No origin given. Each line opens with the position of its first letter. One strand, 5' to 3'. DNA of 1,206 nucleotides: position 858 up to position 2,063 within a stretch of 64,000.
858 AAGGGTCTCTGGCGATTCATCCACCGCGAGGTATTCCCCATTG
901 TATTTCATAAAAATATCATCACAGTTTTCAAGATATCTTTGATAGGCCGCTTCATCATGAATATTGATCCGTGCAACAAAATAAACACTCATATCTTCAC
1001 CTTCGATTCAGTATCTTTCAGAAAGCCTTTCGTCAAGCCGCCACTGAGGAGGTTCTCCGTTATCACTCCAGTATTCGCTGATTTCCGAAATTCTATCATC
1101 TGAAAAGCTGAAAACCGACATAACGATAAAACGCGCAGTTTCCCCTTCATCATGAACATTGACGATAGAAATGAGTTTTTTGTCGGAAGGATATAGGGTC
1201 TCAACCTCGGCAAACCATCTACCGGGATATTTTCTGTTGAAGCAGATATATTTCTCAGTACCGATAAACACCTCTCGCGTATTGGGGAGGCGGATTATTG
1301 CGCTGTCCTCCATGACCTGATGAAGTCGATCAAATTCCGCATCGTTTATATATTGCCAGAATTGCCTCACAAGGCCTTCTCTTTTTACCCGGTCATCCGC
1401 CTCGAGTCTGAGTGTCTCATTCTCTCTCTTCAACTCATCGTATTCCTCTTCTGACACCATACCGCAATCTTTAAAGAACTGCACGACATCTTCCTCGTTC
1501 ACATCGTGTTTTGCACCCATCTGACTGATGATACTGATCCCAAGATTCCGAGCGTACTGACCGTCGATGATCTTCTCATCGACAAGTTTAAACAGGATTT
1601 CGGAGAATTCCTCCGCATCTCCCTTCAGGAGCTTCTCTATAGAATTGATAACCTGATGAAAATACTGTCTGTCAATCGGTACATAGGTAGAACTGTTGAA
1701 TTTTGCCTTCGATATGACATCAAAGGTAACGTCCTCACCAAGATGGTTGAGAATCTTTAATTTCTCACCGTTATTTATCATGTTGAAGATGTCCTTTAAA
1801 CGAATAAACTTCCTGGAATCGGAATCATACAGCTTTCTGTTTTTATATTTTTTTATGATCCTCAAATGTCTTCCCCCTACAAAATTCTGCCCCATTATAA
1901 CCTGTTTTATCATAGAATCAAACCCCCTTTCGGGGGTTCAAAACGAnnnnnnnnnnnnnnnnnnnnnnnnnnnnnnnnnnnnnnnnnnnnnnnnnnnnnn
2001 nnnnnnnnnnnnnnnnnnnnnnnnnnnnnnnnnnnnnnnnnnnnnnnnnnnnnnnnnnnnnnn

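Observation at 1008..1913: PhaR-type DNA-binding domain fused to a SnoaL/NTF2-like domain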

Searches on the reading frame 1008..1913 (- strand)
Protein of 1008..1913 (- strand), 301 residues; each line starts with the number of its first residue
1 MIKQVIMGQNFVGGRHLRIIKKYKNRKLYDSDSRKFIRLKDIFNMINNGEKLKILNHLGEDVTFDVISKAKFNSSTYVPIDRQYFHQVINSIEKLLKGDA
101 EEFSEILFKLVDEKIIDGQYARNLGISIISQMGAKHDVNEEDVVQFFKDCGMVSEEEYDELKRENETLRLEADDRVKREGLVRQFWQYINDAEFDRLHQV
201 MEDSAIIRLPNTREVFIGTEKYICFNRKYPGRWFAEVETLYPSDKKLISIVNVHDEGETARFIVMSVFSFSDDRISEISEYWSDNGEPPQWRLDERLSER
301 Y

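Call 3: search_protein_families(library=pfam, proteins=[window:1008-1913:-], max_evalue=1)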
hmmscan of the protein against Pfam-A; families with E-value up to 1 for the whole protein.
window:1008-1913:- (301 aa): 6 families
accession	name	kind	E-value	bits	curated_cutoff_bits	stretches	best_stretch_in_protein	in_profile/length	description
PF07879.16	PHB_acc_N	-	1.5e-12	47.9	25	1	19-67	1-50/61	PHB/PHA accumulation regulator DNA-binding domain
PF12680.13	SnoaL_2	-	8.5e-05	23.5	27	1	182-277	1-101/102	SnoaL-like domain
PF18610.7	Peripla_BP_7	-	0.041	14.5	36.8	1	70-118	13-60/71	Periplasmic binding protein domain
PF09851.14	SHOCT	-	0.053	13.7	27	1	149-164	11-26/28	Short C-terminal domain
PF09218.15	DUF1959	-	0.055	14.1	24.3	1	82-163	8-87/116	Domain of unknown function (DUF1959)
PF05557.18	MAD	-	0.082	11.7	30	1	148-174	434-459/661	Mitotic checkpoint protein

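Call 4: search_protein_families(library=ncbifam, proteins=[window:1008-1913:-], max_evalue=1)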
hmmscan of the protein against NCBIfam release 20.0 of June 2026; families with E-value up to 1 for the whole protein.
window:1008-1913:- (301 aa): 3 families
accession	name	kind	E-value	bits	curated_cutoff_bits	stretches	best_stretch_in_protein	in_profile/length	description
TIGR01848.1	PHA_reg_PhaR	equivalog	1.1e-09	38.6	109.45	1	18-67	1-51/107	polyhydroxyalkanoate synthesis repressor PhaR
NF006089.0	PRK08241.1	subfamily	0.0012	18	240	1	163-295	204-338/343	RNA polymerase subunit sigma-70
TIGR02960.1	SigX5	hypoth_equivalog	0.023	13.9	264.75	1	179-282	207-311/322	RNA polymerase sigma-70 factor, TIGR02960 family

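Call 5: find_homologous_proteins(query=window:1008-1913:-, max_evalue=0.001)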
Query window:1008-1913:- (301 aa): 3 proteins with E <= 0.001 among 1043 candidates.
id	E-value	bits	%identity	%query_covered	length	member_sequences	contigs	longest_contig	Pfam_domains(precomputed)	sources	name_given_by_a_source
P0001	3.0e-197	672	100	100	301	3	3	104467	PF07879.17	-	-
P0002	4.8e-81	290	50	92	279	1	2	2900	PF07879.17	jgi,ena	-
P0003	4.0e-69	251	45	88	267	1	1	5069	PF07879.17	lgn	-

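Call 8: find_encoding_contigs(protein=P0002, flank=10000)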
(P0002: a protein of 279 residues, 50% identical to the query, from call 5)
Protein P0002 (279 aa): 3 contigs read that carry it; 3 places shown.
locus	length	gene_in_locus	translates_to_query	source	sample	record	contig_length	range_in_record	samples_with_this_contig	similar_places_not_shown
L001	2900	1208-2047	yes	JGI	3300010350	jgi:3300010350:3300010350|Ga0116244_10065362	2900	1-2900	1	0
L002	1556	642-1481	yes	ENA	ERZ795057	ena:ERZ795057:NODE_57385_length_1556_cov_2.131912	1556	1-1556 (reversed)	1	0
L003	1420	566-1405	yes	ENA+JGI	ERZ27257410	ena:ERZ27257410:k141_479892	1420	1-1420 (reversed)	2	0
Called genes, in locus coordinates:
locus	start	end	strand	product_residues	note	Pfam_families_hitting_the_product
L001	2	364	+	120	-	PF03176:MMPL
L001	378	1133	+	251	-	PF17131:TP_0789-like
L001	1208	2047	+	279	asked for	PF07879:PHB_acc_N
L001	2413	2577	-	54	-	-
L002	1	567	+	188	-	?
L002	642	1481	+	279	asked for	PF07879:PHB_acc_N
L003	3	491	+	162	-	?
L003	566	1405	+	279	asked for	PF07879:PHB_acc_N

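Call 9: find_encoding_contigs(protein=P0003, flank=10000)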
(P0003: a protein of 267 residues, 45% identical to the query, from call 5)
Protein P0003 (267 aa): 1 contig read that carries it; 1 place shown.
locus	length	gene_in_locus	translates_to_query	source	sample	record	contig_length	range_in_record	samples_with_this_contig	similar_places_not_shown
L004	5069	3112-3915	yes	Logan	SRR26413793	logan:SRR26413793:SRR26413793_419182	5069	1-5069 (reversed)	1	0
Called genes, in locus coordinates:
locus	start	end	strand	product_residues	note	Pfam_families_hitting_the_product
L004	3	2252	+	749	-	?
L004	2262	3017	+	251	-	PF17131:TP_0789-like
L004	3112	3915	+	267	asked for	PF07879:PHB_acc_N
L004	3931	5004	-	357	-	PF11288:DUF3089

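Call 10: find_encoding_contigs(protein=P0001, flank=10000)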
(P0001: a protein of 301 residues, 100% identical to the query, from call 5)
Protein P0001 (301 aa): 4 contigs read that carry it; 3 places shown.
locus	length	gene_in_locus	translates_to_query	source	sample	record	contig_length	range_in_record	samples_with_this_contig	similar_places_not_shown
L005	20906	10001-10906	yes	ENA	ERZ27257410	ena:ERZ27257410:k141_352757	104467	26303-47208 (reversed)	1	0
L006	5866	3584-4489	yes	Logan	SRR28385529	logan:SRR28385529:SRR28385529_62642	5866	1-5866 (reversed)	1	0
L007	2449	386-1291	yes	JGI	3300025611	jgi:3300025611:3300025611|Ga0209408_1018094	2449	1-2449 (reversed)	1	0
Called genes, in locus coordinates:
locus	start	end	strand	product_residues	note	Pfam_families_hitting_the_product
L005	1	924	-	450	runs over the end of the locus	-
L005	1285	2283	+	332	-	PF00356:LacI, PF00532:Peripla_BP_1, PF13377:Peripla_BP_3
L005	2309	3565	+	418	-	PF01547:SBP_bac_1, PF13416:SBP_bac_8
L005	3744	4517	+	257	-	PF00528:BPD_transp_1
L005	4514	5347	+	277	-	PF00528:BPD_transp_1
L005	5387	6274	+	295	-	PF00251:Glyco_hydro_32N (faint), PF04041:Glyco_hydro_130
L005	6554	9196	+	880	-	PF03176:MMPL, PF12349:Sterol-sensing, PF03176:MMPL, PF00873:ACR_tran (weak)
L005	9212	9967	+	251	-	PF17131:TP_0789-like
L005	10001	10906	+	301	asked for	PF07879:PHB_acc_N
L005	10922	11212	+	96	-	PF07045:DUF1330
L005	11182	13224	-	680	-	PF08447:PAS_3, PF00512:HisKA, PF02518:HATPase_c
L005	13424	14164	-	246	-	PF00376:MerR, PF13411:MerR_1, PF07739:TipAS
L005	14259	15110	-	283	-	PF13886:TM7S3_TM198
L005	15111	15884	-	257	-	PF02525:Flavodoxin_2, PF03358:FMN_red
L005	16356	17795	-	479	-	PF00112:Peptidase_C1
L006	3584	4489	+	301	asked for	PF07879:PHB_acc_N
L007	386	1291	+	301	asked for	PF07879:PHB_acc_N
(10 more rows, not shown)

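Call 14: search_solved_structures(query=A1, max_evalue=10, show_alignments=2)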
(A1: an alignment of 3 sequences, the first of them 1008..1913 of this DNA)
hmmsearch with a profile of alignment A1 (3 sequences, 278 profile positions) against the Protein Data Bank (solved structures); distinct sequences matched with E-value up to 10: 5.
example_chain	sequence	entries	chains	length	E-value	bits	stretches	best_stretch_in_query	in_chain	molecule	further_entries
4lmi_A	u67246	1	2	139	0.00017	24.5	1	164-233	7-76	Uncharacterized protein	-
4l8o_A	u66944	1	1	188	0.047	16.6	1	140-222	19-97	Bile acid 7a-dehydratase, BaiE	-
4leh_A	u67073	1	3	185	0.079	15.8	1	140-221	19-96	Bile acid 7-alpha dehydratase, BaiE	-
9clb_B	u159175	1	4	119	0.81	12.5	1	130-171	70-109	aBAK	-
8eja_B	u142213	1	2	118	0.88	12.4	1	130-171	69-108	aBAK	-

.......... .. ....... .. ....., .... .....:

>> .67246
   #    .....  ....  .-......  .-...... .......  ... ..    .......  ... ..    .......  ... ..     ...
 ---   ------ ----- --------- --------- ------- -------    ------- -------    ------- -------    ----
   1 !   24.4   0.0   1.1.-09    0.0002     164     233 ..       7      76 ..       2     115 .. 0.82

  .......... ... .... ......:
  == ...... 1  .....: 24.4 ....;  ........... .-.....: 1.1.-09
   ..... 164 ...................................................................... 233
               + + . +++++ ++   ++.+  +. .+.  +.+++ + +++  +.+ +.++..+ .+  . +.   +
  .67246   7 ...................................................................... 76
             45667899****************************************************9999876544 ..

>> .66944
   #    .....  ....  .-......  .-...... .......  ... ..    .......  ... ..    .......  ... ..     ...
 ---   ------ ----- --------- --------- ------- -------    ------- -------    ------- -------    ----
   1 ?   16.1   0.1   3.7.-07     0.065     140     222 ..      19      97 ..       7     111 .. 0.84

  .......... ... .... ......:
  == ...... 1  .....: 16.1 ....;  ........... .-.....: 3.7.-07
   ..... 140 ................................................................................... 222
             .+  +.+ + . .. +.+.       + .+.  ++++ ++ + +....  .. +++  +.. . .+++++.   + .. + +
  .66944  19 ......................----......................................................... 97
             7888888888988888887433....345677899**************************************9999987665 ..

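Call 19: search_protein_representatives(protein=window:1008-1913:-)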
Query: 301 residues. Proteins with E-value up to 0.001 (for the whole library): 602; up to 1e-10: 82; up to 1e-30: 4. The best 150 are listed.
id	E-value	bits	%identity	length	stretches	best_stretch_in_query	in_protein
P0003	1.3e-69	251.3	45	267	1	17-281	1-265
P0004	1.6e-63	231.3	68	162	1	17-171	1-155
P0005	5.8e-37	144.1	54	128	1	181-299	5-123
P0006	2.6e-31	125.5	42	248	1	137-301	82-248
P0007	2.0e-28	116.0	52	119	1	181-292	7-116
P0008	2.8e-28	115.5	37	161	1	17-171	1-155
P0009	9.8e-28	113.8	48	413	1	180-299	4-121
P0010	2.3e-27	112.6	44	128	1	179-301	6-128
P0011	6.7e-26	107.8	31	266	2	176-292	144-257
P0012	2.6e-25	105.8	42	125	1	180-301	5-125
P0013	3.4e-25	105.4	43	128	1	182-299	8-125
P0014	4.3e-25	105.1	43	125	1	180-299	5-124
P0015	3.2e-24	102.3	38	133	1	178-299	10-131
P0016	4.5e-24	101.7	49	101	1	203-301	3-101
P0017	1.1e-22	97.2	38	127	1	179-301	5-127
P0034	2.2e-15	73.3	37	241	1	177-293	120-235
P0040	6.5e-15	71.7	33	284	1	168-295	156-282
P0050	1.2e-13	67.5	33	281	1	174-297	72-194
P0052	3.6e-13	66.0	33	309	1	177-297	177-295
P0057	2.4e-12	63.3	32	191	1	180-301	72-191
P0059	3.4e-12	62.8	34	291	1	182-298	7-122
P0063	4.2e-12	62.5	33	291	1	176-298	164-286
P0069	9.7e-12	61.3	31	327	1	169-293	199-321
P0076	2.3e-11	60.0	33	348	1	179-295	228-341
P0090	1.8e-10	57.1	32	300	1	177-292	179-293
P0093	2.2e-10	56.8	26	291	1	161-292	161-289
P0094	2.5e-10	56.6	29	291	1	175-294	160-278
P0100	4.2e-10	55.9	36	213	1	182-293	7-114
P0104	6.2e-10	55.4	36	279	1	172-293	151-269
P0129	8.0e-09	51.7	32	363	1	173-292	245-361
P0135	1.5e-08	50.8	32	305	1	174-294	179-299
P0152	5.8e-08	48.9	27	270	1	181-292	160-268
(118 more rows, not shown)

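Call 22: find_encoding_contigs(protein=P0004, flank=10000)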
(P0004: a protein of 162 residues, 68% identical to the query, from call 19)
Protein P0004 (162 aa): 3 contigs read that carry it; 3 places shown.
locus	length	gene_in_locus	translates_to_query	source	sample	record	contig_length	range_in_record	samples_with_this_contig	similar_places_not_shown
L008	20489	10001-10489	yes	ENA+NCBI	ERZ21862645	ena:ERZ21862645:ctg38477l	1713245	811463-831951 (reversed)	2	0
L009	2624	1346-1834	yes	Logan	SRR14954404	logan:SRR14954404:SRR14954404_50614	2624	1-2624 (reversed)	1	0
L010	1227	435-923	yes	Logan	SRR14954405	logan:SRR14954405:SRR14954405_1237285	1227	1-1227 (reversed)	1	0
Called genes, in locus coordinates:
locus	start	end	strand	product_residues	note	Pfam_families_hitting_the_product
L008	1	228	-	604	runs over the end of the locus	PF01966:HD, PF13487:HD_5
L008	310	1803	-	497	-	PF01293:PEPCK_ATP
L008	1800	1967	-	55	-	-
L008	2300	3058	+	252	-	PF00005:ABC_tran, PF13304:AAA_21 (weak)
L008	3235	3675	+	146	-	PF16949:ABC_tran_2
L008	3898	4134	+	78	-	-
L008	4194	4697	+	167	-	PF12730:ABC2_membrane_4 (weak)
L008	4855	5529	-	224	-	PF19540:DUF6064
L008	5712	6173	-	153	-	PF01047:MarR, PF01978:TrmB (weak), PF12802:MarR_2 (weak), PF14947:HTH_45 (faint), PF01022:HTH_5 (weak), PF13412:HTH_24 (weak)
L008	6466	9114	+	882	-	PF03176:MMPL, PF02460:Patched (faint), PF12349:Sterol-sensing, PF03176:MMPL, PF00873:ACR_tran (weak)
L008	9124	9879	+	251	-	PF17131:TP_0789-like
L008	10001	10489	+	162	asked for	PF07879:PHB_acc_N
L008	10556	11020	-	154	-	PF06445:GyrI-like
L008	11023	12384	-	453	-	PF00165:HTH_AraC (weak), PF12833:HTH_18, PF00165:HTH_AraC, PF06445:GyrI-like (weak), PF14526:Cass2, PF12663:DUF3788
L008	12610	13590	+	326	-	PF00376:MerR, PF13411:MerR_1, PF06445:GyrI-like (weak), PF14526:Cass2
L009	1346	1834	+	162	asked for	PF07879:PHB_acc_N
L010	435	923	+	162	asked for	PF07879:PHB_acc_N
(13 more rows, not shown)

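Call 23: find_encoding_contigs(protein=P0005, flank=10000)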
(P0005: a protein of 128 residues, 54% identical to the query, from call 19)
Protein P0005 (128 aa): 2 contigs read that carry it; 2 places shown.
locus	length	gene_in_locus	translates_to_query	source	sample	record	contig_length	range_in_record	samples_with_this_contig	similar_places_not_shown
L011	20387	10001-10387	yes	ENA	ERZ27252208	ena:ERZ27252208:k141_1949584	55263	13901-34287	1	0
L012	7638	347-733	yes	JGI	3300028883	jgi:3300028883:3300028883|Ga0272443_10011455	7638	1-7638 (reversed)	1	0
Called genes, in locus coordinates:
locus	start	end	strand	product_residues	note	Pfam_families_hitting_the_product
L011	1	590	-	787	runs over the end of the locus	PF00989:PAS, PF13188:PAS_8 (weak), PF08448:PAS_4 (weak), PF13426:PAS_9, PF08448:PAS_4, PF00512:HisKA, PF02518:HATPase_c, PF00072:Response_reg, +3 more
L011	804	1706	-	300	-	PF13302:Acetyltransf_3 (faint), PF00583:Acetyltransf_1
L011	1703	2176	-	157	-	-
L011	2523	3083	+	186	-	PF02607:B12-binding_2 (weak), PF02310:B12-binding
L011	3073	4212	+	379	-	PF00512:HisKA, PF02518:HATPase_c, PF14501:HATPase_c_5 (weak)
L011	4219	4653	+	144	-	-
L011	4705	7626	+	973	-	PF01339:CheB_methylest, PF03705:CheR_N, PF01739:CheR, PF13596:PAS_10, PF08448:PAS_4, PF13426:PAS_9 (weak)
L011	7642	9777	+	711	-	PF00989:PAS (weak), PF13426:PAS_9, PF08447:PAS_3 (faint), PF08448:PAS_4, PF00512:HisKA, PF02518:HATPase_c, PF00072:Response_reg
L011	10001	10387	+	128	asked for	PF12680:SnoaL_2 (weak)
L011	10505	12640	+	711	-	PF02743:dCache_1, PF22673:MCP-like_PDC_1, PF00015:MCPsignal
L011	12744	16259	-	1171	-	PF01980:TrmO_N, PF02463:SMC_N (weak), PF03193:RsgA_GTPase (faint), PF00005:ABC_tran (weak), PF13555:AAA_29 (faint), PF20703:nSTAND1 (faint), PF17755:UvrA_DNA-bind, PF00005:ABC_tran (weak), +2 more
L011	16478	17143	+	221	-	-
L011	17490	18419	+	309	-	PF02872:5_nucleotid_C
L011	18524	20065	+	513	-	PF16656:Pur_ac_phosph_N, PF00149:Metallophos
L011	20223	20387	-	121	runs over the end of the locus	PF00392:GntR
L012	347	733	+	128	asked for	PF12680:SnoaL_2 (weak)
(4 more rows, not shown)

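Call 24: find_encoding_contigs(protein=P0008, flank=10000)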
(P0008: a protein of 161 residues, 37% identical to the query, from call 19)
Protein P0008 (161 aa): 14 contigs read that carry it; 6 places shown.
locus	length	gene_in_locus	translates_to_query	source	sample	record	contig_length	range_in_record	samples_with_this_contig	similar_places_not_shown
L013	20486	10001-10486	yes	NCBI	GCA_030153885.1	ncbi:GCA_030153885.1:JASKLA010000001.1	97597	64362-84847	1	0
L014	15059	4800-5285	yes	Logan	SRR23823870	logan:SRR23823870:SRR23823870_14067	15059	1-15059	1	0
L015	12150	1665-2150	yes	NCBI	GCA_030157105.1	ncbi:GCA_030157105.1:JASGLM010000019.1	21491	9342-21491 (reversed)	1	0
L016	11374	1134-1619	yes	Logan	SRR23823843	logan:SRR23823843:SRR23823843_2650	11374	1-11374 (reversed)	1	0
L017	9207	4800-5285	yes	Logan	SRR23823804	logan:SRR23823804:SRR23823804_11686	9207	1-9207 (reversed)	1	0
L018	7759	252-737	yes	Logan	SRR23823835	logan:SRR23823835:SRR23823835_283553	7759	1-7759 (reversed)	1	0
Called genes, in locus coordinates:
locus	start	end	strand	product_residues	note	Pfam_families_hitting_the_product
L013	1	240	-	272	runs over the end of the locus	PF00528:BPD_transp_1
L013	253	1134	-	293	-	PF00528:BPD_transp_1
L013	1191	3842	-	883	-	PF03644:Glyco_hydro_85, PF21910:GH85_C, PF00754:F5_F8_type_C, PF07738:Sad1_UNC (weak), PF22633:F5_F8_type_C_2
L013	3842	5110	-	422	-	PF01547:SBP_bac_1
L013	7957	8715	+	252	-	PF17131:TP_0789-like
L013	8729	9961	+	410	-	-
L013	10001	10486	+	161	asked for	PF07879:PHB_acc_N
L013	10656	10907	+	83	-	-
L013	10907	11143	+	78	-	PF17253:DUF5320 (weak)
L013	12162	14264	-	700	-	PF01751:Toprim, PF01131:Topoisom_bac, PF01396:Zn_ribbon_Top1 (weak), PF03119:DNA_ligase_ZBD (faint), PF01396:Zn_ribbon_Top1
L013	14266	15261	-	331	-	PF01336:tRNA_anti-codon (weak), PF01966:HD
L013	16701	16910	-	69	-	PF00830:Ribosomal_L28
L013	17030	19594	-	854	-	PF02687:FtsX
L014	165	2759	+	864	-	PF03176:MMPL, PF02460:Patched (weak), PF12349:Sterol-sensing (weak), PF03176:MMPL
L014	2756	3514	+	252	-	PF17131:TP_0789-like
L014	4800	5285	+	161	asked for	PF07879:PHB_acc_N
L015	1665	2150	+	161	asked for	PF07879:PHB_acc_N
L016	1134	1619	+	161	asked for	PF07879:PHB_acc_N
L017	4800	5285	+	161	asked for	PF07879:PHB_acc_N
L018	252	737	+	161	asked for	PF07879:PHB_acc_N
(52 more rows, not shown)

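Call 26: predict_structure(alignment_id=A1)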
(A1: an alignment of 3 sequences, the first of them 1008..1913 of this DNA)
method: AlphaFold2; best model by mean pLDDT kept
length: 301 residues; sequences in the alignment: 3
mean_pLDDT: 63.1   pTM: 0.45
mean pLDDT of the five models: 63.1, 47.6, 46.6, 42.5, 41.0
residues with pLDDT >= 90: 39; 70-90: 88; 50-70: 64; < 50: 110
segments of 3 or more residues with pLDDT < 50: 1-15, 70-89, 91-93, 107-122, 128-140, 142-154, 284-301
pLDDT, mean of each block of 10 residues (from residue 1): 25 54 74 75 63 76 61 37 43 48 49 43 50 46 46 48 59 83 92 92 89 83 79 73 77 69 83 91 53 36 31
secondary structure, 60 per line:
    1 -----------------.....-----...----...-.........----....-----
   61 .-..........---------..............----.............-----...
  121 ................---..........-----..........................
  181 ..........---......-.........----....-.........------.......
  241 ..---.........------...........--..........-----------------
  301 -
elements in order: E18-22 E28-30 E35-37 H39-47 E52-55 H63-72 H82-95 H100-112 H118-136 H140-149 H155-190 H194-199 E201-209 E214-217 H219-227 E234-242 E246-254 E261-271 E274-283
